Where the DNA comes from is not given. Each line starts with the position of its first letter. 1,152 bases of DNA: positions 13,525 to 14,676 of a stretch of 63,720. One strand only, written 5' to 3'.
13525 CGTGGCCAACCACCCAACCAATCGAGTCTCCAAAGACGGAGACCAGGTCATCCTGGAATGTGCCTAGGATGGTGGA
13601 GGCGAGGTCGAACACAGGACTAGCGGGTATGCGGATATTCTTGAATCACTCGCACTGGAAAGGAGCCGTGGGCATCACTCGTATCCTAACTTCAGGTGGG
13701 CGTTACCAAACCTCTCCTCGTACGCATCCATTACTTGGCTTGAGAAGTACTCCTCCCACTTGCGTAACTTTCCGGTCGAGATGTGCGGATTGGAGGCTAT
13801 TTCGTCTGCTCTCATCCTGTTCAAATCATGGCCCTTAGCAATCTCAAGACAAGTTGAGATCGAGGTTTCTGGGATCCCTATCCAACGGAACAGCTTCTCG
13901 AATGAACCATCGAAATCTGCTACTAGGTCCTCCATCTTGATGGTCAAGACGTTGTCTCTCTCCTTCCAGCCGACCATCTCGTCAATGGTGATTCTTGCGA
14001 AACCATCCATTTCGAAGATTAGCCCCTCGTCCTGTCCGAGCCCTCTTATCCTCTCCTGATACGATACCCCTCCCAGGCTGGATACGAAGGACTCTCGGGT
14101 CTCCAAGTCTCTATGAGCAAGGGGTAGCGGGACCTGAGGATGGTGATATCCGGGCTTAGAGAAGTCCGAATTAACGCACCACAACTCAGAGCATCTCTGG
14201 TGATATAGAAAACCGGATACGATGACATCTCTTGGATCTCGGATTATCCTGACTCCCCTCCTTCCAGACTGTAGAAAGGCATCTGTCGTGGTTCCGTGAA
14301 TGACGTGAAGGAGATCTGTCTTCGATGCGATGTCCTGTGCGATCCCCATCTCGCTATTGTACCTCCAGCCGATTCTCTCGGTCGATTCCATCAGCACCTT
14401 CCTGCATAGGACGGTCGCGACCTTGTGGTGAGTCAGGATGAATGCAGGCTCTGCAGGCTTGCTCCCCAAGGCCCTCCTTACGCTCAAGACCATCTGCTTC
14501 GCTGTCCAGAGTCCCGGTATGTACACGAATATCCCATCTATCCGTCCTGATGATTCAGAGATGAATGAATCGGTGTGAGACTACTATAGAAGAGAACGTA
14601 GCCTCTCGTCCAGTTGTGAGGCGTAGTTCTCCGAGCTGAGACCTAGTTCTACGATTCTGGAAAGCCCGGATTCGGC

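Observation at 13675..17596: Low-GC island with three different PAPS-type sulfotransferases around a GT4 glycosyltransferase: candidate archaeal glycan/lipid sulfation system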

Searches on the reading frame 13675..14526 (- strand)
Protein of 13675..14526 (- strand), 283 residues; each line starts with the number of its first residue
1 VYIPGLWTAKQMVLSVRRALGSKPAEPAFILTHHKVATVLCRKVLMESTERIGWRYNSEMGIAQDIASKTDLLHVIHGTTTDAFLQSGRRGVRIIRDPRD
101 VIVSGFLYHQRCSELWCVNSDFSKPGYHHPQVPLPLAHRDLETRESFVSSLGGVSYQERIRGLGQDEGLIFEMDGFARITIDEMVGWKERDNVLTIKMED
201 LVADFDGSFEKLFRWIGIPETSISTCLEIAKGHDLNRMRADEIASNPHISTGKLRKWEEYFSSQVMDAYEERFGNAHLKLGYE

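Call 3: search_protein_families(library=pfam, proteins=[window:13675-14526:-], max_evalue=0.01)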
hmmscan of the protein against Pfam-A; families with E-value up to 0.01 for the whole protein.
window:13675-14526:- (283 aa): 1 family
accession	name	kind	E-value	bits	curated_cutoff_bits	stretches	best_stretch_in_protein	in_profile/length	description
PF00685.33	Sulfotransfer_1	-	1.1e-09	38.5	22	1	74-274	76-248/255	Sulfotransferase domain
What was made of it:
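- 13675..14526 (-): ST1: soluble sulfotransferase of a SULT-like subfamily with a variant 5'-PSB, [H/Y]-H-K-x-[A/G]-[T/S]. Public gene calls start at Met12, giving 13675-14493. PF00685 E 1.1e-9 over residues 74-274 (call 3).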

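Call 4: search_protein_families(library=ncbifam, proteins=[window:13675-14526:-], max_evalue=0.01)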
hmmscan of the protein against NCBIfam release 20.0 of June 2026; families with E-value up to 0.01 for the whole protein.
window:13675-14526:- (283 aa): 0 families

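Call 9: search_solved_structures(query=window:13675-14526:-, max_evalue=1, show_alignments=2)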
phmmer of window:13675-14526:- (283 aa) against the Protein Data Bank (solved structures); distinct sequences matched with E-value up to 1: 15.
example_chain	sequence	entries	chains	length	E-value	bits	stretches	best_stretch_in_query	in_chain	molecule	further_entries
1q1z_A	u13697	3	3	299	0.017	17.7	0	182-221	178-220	sulfotransferase family, cytosolic, 2B, member 1 isoform b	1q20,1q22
1q1q_A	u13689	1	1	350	0.027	17.1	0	182-220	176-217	sulfotransferase family, cytosolic, 2B, member 1 isoform a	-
7d1x_A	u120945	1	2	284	0.063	15.9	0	83-110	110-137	Sulfotransferase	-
7eov_A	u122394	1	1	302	0.075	15.6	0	83-110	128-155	cytosolic sulfotransferase SULT2A8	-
8k9y_A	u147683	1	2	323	0.15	14.7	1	58-111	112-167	Cytosolic sulfotransferase 16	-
5x2b_D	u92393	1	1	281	0.19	14.3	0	181-244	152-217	Sulfotransferase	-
5x2b_F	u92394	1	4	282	0.19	14.3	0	181-244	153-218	Sulfotransferase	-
5x2b_C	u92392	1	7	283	0.19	14.3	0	181-244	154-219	Sulfotransferase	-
1j99_A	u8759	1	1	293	0.25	13.9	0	82-111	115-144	ALCOHOL SULFOTRANSFERASE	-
3f3y_A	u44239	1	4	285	0.26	13.8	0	82-110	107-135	Bile salt sulfotransferase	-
2qp3_A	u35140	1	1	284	0.26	13.8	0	82-110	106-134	Bile salt sulfotransferase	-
1efh_A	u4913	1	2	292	0.28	13.7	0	82-110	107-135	HYDROXYSTEROID SULFOTRANSFERASE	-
1ov4_A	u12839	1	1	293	0.28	13.7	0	82-110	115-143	Alcohol sulfotransferase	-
2qp4_A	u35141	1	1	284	0.28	13.7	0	82-110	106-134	Bile salt sulfotransferase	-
4ifb_A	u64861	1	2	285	0.3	13.6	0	82-110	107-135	Bile salt sulfotransferase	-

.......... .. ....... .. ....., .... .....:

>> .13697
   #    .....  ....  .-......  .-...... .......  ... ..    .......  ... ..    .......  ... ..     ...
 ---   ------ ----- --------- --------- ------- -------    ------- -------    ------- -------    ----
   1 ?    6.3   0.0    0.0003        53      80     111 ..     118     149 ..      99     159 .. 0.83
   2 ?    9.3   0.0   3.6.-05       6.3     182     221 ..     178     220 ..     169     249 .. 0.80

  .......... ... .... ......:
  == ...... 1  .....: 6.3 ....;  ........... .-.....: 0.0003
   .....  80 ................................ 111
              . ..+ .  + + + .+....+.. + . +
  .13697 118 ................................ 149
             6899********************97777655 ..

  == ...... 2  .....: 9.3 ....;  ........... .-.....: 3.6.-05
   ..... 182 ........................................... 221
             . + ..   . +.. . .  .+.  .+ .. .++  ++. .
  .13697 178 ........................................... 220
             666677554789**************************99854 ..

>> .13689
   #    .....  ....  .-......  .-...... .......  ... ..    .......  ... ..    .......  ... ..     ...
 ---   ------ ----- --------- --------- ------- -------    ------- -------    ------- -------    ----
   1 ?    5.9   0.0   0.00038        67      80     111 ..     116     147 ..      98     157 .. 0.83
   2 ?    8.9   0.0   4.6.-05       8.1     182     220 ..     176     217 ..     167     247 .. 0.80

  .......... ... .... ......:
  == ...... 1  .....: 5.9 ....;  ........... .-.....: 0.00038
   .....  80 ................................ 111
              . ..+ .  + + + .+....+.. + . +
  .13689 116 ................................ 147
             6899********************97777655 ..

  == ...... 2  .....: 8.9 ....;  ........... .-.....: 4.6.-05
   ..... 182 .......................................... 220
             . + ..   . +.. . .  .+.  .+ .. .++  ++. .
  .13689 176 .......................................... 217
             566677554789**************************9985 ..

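Call 12: find_homologous_proteins(query=window:13675-14526:-)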
Query window:13675-14526:- (283 aa): 63 proteins with E <= 0.001 among 895 candidates.
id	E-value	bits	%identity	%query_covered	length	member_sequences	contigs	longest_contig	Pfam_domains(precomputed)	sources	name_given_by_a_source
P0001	6.2e-184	628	95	100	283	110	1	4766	PF00685.34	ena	-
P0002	2.5e-173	593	89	100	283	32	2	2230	PF00685.34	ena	-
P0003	1.1e-171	588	88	100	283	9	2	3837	PF00685.34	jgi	-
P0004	5.3e-169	579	87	100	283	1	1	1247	PF00685.34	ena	-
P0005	2.7e-168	577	87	100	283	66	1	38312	PF00685.34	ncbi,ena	-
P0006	1.7e-167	574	86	100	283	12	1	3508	PF00685.34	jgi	-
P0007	2.5e-167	573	87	100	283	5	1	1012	PF00685.34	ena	-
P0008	1.5e-164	564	84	100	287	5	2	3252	PF00685.34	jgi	-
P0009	1.4e-162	558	88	96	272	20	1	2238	PF00685.34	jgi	jgi:hypothetical protein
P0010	7.6e-160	549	82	100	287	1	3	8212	PF00685.34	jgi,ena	-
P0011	1.3e-159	548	88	93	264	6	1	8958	PF00685.34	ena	-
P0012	2.2e-158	544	82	100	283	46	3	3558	PF00685.34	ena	-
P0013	1.2e-157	542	86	96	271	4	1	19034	PF00685.34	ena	-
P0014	8.0e-145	500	80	100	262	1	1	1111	-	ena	-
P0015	2.3e-133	462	69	100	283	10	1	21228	PF00685.34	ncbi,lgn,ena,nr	ncbi:MAG: sulfotransferase domain-containing protein [Candidatus Thermoplasmatota archaeon]|nr:sulfo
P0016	5.2e-131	454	68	100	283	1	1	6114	PF00685.34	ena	-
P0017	5.2e-131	454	67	100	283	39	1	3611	PF00685.34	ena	-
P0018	1.0e-130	453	69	100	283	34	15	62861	PF00685.34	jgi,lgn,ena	jgi:hypothetical protein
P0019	1.4e-130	453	67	100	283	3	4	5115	PF00685.34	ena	-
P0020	2.6e-130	452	67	100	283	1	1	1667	PF00685.34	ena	-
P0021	3.6e-130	451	67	100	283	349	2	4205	PF00685.34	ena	-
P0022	9.3e-130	450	69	100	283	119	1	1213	PF00685.34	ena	-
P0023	1.2e-127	443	68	100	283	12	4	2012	PF00685.34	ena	-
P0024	2.0e-102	360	54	100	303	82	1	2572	PF00685.34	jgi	jgi:hypothetical protein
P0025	3.3e-100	353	67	79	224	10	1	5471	PF00685.34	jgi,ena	jgi:hypothetical protein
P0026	2.0e-99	351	67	79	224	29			PF00685.34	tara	tara:strand:- start:516 stop:1190 length:675 start_codon:yes stop_codon:yes gene_type:complete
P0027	8.4e-91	322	55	90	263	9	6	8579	PF00685.34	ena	-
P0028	2.6e-87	311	50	100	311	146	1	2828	PF00685.34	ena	-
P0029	1.2e-69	253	45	95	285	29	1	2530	PF00685.34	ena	-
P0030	1.5e-68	249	40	99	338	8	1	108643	PF00685.34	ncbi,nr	ncbi:MAG: hypothetical protein CMB67_01910 [Euryarchaeota archaeon]|nr:hypothetical protein [Euryarc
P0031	5.3e-67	244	44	94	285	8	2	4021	PF00685.34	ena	-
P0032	2.6e-66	242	42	94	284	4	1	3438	PF00685.34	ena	-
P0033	2.9e-66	242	43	95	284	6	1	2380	PF00685.34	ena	-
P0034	4.9e-66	241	42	95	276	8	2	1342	PF00685.34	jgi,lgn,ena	-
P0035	7.5e-66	240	43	95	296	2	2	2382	PF00685.34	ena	-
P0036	9.7e-63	230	54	68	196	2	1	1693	PF00685.34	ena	-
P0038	4.2e-59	218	41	94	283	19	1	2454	PF00685.34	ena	-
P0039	6.4e-58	214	42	91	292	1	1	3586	PF00685.34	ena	-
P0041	3.1e-55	206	38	92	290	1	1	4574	PF00685.34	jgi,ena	-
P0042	4.1e-54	202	36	90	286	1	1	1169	PF00685.34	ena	-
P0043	1.5e-53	200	42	85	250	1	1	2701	PF00685.34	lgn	-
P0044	4.6e-53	198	39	91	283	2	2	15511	PF00685.34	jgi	-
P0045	8.2e-53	198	39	92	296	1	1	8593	PF00685.34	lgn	-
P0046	8.2e-52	194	38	94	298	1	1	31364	PF00685.34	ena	-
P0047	3.0e-51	193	36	93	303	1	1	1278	PF00685.34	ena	-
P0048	2.0e-50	190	38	90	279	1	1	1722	PF00685.34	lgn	-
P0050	1.4e-49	187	39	92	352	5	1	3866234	PF00685.34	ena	-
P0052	7.8e-47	178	36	91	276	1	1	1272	PF13469.13,PF00685.34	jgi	-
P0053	3.5e-46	176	40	77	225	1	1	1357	PF00685.34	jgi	jgi:hypothetical protein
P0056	1.8e-38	151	32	85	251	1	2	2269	PF00685.34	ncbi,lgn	-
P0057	2.4e-25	108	30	94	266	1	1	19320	PF00685.34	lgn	-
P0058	4.5e-22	97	29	89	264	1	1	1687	PF00685.34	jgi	jgi:hypothetical protein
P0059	1.6e-21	95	32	79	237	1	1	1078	PF00685.34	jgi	jgi:hypothetical protein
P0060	4.0e-21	94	27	89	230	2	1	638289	PF13469.13,PF00685.34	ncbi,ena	-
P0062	5.1e-8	51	30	48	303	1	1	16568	PF00685.34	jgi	jgi:hypothetical protein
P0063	3.4e-6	45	30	47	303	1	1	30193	PF00685.34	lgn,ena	-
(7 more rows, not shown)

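Call 20: find_encoding_contigs(protein=P0030, flank=10000, max_places=2)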
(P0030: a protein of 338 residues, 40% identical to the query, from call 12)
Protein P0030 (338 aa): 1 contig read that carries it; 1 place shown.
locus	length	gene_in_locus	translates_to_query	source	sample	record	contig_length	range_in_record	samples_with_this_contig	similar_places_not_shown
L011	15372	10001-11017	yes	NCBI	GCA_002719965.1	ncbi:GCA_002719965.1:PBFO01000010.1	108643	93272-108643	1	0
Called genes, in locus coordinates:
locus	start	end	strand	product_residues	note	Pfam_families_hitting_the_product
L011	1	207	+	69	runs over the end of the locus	-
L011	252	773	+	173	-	-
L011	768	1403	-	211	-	-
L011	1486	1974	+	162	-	PF04304:DUF454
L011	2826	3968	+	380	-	-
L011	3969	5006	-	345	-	PF00291:PALP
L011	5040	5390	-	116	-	-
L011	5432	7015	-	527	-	PF02142:MGS, PF01808:AICARFT_IMPCHas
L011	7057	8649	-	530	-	PF00118:Cpn60_TCP1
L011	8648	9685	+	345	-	-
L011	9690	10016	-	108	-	-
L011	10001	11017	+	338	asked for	PF00685:Sulfotransfer_1 (weak)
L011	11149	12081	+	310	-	-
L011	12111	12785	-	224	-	PF03567:Sulfotransfer_2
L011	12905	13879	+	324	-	PF01636:APH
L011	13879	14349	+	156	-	PF03473:MOSC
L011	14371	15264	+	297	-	PF19656:DUF6159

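Call 27: search_protein_families(library=pfam, proteins=[L011:11149-12081:+], max_evalue=0.01)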
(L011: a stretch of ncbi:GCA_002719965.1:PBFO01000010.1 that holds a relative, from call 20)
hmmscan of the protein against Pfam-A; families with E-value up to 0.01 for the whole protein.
L011:11149-12081:+ (310 aa): 0 families

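Call 46: predict_structure(alignment_id=A2)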
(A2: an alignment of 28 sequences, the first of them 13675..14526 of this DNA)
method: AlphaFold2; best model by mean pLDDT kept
length: 283 residues; sequences in the alignment: 28
mean_pLDDT: 91.4   pTM: 0.86
mean pLDDT of the five models: 91.4, 90.3, 90.2, 89.4, 87.8
residues with pLDDT >= 90: 218; 70-90: 55; 50-70: 9; < 50: 1
segments of 3 or more residues with pLDDT < 50: none
pLDDT, mean of each block of 10 residues (from residue 1): 75 91 94 89 95 95 91 91 92 95 94 93 92 90 94 96 98 95 92 95 94 97 97 84 67 82 98 96 89
secondary structure, 60 per line:
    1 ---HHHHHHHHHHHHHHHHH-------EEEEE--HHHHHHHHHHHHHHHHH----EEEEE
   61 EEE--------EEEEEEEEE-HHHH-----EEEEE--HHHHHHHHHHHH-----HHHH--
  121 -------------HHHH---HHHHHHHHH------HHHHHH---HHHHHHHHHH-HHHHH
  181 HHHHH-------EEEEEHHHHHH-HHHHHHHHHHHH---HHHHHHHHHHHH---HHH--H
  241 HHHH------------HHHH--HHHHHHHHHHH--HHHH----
elements in order: H4-20 E28-32 H35-51 E56-63 E72-80 H82-85 E91-95 H98-109 H115-118 H134-137 H141-149 H156-161 H165-174 H176-185 E193-197 H198-203 H205-216 H220-231 H240-244 H257-260 H263-273 H276-279
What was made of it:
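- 13675..14526 (-): AlphaFold model pLDDT 91.4 (call 46).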

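Call 52: fold_search(model_id=the predicted structure, library=pdb)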
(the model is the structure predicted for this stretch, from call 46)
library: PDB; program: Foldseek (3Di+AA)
matches with E <= 10: 545; with E <= 0.001: 56
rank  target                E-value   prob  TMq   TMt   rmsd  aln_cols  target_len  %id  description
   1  5x2b_F                4.9e-07  1.00  0.43  0.44  10.7       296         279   16  Crystal structure of mouse sulfotransferase SULT7A1 complexed with PAP (released 2018-03-28)
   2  5x2b_H                6.2e-07  1.00  0.45  0.45  10.6       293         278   15  Crystal structure of mouse sulfotransferase SULT7A1 complexed with PAP (released 2018-03-28)
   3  5x2b_G                7.7e-07  1.00  0.43  0.44  11.5       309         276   16  Crystal structure of mouse sulfotransferase SULT7A1 complexed with PAP (released 2018-03-28)
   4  5x2b_A                8.1e-07  1.00  0.43  0.43  11.2       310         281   16  Crystal structure of mouse sulfotransferase SULT7A1 complexed with PAP (released 2018-03-28)
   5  5x2b_J                2.3e-06  1.00  0.45  0.46  10.7       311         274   16  Crystal structure of mouse sulfotransferase SULT7A1 complexed with PAP (released 2018-03-28)
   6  3bfx_A                5.1e-06  1.00  0.46  0.51  10.3       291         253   14  Crystal structure of human sulfotransferase SULT1C1 in complex with PAP (released 2007-12-04)
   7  5x2b_E                6.4e-06  1.00  0.40  0.41  11.5       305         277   16  Crystal structure of mouse sulfotransferase SULT7A1 complexed with PAP (released 2018-03-28)
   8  1q1z                  7.2e-06  1.00  0.44  0.43  10.6       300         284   16  Crystal structure of human cholesterol sulfotransferase (SULT2B1b) in the presence of PAP (released 2003-11-11)
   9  5x2b_B                7.2e-06  1.00  0.41  0.42  11.4       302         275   16  Crystal structure of mouse sulfotransferase SULT7A1 complexed with PAP (released 2018-03-28)
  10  8k9y_B                7.6e-06  1.00  0.43  0.39  12.7       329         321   14  Crystal structure of Arabidopsis thaliana sulfotransferase SOT16 involved in glucosinolate biosynthesis (released 2023-09-13)
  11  1efh_A                8.9e-06  1.00  0.42  0.42  11.3       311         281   16  CRYSTAL STRUCTURE OF THE HUMAN HYDROXYSTEROID SULFOTRANSFERASE IN THE PRESENCE OF PAP (released 2000-09-06)
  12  3bfx_B                9.5e-06  1.00  0.45  0.50  10.9       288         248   14  Crystal structure of human sulfotransferase SULT1C1 in complex with PAP (released 2007-12-04)
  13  2gwh_A                1.1e-05  1.00  0.43  0.43  11.7       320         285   13  Human Sulfotranferase SULT1C2 in complex with PAP and pentachlorophenol (released 2006-05-16)
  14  3u3k_A                1.2e-05  1.00  0.43  0.42  10.6       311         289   14  Crystal structure of hSULT1A1 bound to PAP and 2-Naphtol (released 2011-11-16)
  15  1q1q                  1.4e-05  1.00  0.40  0.41  10.4       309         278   15  Crystal structure of human pregnenolone sulfotransferase (SULT2B1a) in the presence of PAP (released 2003-11-11)
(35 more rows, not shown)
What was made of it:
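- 13675..14526 (-): All 56 PDB matches with E<=1e-3 are sulfotransferases (call 52).
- On PAPS-dependent sulfotransferase superfamily: ST1: all 56 PDB matches with E<=1e-3 are sulfotransferases (call 52).
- ST1's closest structures are cytosolic small-molecule SULTs (call 52). The ST1 model matches cytosolic small-molecule SULTs and the glycopeptide sulfotransferases Teg12/14 (call 52).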

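Call 72: search_protein_families(library=ncbifam, proteins=[L011:11149-12081:+], max_evalue=0.1)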
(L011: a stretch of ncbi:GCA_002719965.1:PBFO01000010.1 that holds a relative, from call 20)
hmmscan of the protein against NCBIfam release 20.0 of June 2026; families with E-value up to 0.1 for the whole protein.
L011:11149-12081:+ (310 aa): 0 families

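Call 82: search_protein_representatives(alignment_id=A2)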
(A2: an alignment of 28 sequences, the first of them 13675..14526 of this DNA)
Query: 28 sequences, 287 profile positions. Proteins with E-value up to 0.001 (for the whole library): 7512; up to 1e-10: 2024; up to 1e-30: 537. The best 150 are listed.
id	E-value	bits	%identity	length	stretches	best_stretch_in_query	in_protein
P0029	2.2e-116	404.3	-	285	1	9-282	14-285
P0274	8.1e-113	392.6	-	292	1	12-287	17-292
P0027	3.2e-108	377.5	-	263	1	23-283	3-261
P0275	1.8e-104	365.2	-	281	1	19-287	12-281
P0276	3.8e-104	364.2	-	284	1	2-282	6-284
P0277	1.2e-100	352.7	-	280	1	2-281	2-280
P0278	6.8e-96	337.1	-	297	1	13-282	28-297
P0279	4.3e-94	331.2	-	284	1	5-282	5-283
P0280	7.4e-94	330.4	-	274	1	22-287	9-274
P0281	2.7e-91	322.0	-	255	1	28-267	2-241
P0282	9.4e-90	316.9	-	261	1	26-281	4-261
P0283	9.5e-90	316.9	-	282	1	21-286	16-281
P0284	1.2e-89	316.6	-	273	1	24-283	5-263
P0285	8.9e-89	313.7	-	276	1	15-287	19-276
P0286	8.0e-87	307.3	-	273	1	17-282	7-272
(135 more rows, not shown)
